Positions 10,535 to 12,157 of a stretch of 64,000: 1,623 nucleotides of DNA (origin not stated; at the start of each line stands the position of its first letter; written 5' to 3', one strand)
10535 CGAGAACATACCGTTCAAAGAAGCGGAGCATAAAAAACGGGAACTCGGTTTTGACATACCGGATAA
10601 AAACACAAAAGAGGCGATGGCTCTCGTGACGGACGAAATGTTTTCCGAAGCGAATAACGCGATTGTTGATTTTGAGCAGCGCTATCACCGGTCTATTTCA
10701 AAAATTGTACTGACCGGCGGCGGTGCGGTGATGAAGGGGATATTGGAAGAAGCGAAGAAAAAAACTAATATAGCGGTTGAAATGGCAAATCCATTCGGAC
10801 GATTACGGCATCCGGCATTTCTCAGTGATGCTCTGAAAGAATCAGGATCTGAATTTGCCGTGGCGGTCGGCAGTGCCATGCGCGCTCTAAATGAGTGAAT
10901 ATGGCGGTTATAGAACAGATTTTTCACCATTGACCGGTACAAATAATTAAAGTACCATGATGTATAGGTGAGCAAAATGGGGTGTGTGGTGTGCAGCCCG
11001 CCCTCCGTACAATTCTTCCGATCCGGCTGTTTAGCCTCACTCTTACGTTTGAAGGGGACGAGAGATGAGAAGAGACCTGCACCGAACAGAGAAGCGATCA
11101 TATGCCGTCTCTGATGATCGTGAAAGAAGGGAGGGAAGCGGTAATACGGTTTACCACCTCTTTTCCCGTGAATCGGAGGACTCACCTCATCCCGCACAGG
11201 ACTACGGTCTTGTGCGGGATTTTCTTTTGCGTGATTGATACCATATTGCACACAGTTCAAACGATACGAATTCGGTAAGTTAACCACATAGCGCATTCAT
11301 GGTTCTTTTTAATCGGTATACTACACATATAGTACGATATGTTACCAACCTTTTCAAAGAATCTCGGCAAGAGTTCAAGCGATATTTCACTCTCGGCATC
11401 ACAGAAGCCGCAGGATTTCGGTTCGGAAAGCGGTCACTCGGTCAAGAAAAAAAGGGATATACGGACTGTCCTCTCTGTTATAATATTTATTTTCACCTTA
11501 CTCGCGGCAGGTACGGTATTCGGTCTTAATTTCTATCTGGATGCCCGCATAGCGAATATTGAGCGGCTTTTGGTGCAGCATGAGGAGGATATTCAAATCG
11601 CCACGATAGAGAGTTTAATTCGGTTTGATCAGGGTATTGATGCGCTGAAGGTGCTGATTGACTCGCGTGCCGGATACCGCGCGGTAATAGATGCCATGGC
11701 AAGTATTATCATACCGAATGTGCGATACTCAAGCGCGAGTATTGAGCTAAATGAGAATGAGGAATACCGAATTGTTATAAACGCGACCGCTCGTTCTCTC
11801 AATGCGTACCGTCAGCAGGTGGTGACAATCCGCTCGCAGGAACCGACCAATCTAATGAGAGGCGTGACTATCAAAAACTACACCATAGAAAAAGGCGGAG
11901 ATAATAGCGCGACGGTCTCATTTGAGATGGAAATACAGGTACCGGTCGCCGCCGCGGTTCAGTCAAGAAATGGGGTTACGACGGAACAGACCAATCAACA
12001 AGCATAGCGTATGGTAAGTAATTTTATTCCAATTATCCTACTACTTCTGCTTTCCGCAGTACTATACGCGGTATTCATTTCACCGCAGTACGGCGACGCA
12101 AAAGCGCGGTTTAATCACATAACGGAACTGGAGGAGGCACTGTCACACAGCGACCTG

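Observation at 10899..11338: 440-bp GC-rich noncoding island with an intrinsic terminator inside the type IV pilus operon (candidate structured RNA)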

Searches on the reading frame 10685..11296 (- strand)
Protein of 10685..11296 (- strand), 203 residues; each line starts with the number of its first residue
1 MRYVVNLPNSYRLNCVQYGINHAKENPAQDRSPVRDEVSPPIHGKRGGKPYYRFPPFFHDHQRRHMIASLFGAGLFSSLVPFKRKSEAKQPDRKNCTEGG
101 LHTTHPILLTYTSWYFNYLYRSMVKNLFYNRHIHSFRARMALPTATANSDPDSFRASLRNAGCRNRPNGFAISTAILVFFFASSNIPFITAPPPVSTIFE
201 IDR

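Call 12: search_protein_families(library=pfam, proteins=[window:10685-11296:-], max_evalue=0.01)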
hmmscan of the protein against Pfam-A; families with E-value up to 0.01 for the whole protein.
window:10685-11296:- (203 aa): 0 families
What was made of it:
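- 10685..11296 (-): 203-aa minus-strand ORF spanning the gap and 214 nt of pilM; considered and rejected as a gene. No Pfam hit (call 12).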

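Call 40: search_protein_representatives(protein=window:10685-11296:-)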
Query: 203 residues. Proteins with E-value up to 0.001 (for the whole library): 3; up to 1e-10: 0; up to 1e-30: 0. The best 3 are listed.
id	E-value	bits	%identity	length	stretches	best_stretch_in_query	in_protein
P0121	7.3e-06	41.9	35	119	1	113-197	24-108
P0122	3.1e-04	36.6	40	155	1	114-197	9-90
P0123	7.3e-04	35.4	44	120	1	136-201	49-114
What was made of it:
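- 10685..11296 (-): An exhaustive HMMER search found 3 weak hits, all in the part antisense to pilM (call 40).
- The exhaustive HMMER search hit only the part antisense to pilM (call 40).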

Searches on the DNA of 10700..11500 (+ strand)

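Call 4: search_rna_families(source=window, start=10700, end=11500, threshold=evalue, max_evalue=10, show_alignments=4)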
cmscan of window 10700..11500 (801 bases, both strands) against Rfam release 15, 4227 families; matches with E-value up to 10: 6.
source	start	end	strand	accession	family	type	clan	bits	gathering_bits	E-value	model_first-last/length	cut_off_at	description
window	11164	11214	-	RF03050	RAGATH-25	Gene; sRNA;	-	19.6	49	0.037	1-50/50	no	RAGATH-25 RNA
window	11061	11116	+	RF01144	sR17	Gene; snRNA; snoRNA; CD-box;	-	19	36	0.067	1-55/55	no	Small nucleolar RNA sR17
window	11055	11119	+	RF00200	snoZ199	Gene; snRNA; snoRNA; CD-box;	-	18.4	47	3.9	1-84/84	no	Small nucleolar RNA Z199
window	11168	11216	-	RF03137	S15-Methanomicrobia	Cis-reg; leader;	CL00121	15.6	42.2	5.1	1-74/74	no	S15-Methanomicrobia ribosomal protein leader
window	11198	11230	+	RF00489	ctRNA_p42d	Gene; antisense;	-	14.1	50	8.8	1-46/46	no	ctRNA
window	11156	11223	+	RF02763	IsrM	Gene; sRNA;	-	11.8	376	0.84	1-329/329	no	IsrM sRNA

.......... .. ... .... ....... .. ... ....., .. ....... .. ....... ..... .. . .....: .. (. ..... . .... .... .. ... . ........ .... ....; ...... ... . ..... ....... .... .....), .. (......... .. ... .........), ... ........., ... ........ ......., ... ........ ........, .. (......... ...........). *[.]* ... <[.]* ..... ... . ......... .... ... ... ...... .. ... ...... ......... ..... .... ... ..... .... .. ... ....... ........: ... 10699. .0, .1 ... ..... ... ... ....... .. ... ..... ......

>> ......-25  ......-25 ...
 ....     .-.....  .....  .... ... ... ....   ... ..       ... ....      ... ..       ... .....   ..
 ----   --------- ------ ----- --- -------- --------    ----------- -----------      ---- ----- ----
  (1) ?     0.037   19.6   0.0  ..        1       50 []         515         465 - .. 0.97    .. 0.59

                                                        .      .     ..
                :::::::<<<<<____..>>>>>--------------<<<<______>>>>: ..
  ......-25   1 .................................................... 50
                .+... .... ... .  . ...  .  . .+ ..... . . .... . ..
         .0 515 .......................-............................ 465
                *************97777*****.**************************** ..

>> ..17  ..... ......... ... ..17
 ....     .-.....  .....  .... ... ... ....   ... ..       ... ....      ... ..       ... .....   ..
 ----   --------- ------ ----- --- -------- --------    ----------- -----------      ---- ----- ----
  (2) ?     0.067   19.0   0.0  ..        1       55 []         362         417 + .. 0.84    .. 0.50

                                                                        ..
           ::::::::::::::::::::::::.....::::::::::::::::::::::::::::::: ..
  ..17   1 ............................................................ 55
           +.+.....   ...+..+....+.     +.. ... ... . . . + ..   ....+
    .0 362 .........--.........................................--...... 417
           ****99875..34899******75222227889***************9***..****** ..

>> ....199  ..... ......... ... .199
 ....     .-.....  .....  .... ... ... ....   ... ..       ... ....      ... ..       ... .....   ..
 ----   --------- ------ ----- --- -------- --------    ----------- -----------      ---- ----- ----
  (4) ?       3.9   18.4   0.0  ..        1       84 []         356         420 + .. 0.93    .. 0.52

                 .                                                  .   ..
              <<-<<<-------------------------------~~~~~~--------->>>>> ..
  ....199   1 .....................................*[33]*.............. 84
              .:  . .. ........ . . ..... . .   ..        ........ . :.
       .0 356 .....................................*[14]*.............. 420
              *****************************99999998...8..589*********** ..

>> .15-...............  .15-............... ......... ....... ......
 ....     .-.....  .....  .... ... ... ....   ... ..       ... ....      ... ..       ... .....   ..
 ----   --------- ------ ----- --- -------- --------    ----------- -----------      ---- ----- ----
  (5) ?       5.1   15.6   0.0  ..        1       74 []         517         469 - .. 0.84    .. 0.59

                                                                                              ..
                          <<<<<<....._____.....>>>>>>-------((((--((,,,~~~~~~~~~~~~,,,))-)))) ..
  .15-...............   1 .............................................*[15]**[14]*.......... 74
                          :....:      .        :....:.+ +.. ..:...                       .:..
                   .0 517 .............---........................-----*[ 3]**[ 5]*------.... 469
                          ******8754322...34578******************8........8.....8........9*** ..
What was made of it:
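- On Known RNA families (6S, SRP, tmRNA, riboswitches, any Rfam 15 family): The best sub-threshold hits are RAGATH-25 at 19.6 bits (gathering 49) and sR17 at 19.0 bits (gathering 36) (call 4).
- No riboswitch family matches (call 4).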

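Call 42: search_dna_similar(query=window:10899-11338:+, collection=phages, mode=distant, max_evalue=1)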
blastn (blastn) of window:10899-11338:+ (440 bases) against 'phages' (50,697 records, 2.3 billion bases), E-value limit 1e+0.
No match.

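Call 43: search_dna_similar(query=window:10899-11338:+, collection=plasmids, mode=distant, max_evalue=1)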
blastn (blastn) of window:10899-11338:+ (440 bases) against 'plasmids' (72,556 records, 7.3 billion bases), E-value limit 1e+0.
No match.
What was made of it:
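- Tried and rejected: Phages and plasmids in 'distant' mode gave no match (calls 42, 43).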

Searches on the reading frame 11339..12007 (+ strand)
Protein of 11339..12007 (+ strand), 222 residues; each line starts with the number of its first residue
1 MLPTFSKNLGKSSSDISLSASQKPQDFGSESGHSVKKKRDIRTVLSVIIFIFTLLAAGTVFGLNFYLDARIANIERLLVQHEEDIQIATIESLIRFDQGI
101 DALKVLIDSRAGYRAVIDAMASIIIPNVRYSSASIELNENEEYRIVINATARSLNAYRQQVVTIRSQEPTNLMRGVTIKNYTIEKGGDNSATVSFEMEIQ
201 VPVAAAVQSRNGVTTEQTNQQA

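Call 12: search_protein_families(library=pfam, proteins=[window:11339-12004:+], max_evalue=0.01)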
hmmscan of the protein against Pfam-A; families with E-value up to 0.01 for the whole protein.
window:11339-12004:+ (222 aa): 1 family
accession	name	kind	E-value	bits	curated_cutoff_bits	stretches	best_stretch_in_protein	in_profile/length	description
PF13800.11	Sigma_reg_N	-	0.0044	17.7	26.3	0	36-73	8-45/91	Sigma factor regulator N-terminal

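Call 37: find_encoding_contigs(protein=window:11339-12007:+, flank=3000, max_places=4)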
Protein window:11339-12007:+ (222 aa): no gene with exactly this product is on record in the collection.

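Call 63: find_homologous_proteins(query=window:11339-12004:+, max_evalue=0.00001)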
Query window:11339-12004:+ (222 aa): 1 proteins with E <= 0.00001 among 520 candidates.
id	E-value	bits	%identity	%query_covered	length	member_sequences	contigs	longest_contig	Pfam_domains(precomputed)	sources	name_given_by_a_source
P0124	1.5e-133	460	100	100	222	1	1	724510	-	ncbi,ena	-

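Call 64: find_encoding_contigs(protein=P0124, flank=3000, max_places=6)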
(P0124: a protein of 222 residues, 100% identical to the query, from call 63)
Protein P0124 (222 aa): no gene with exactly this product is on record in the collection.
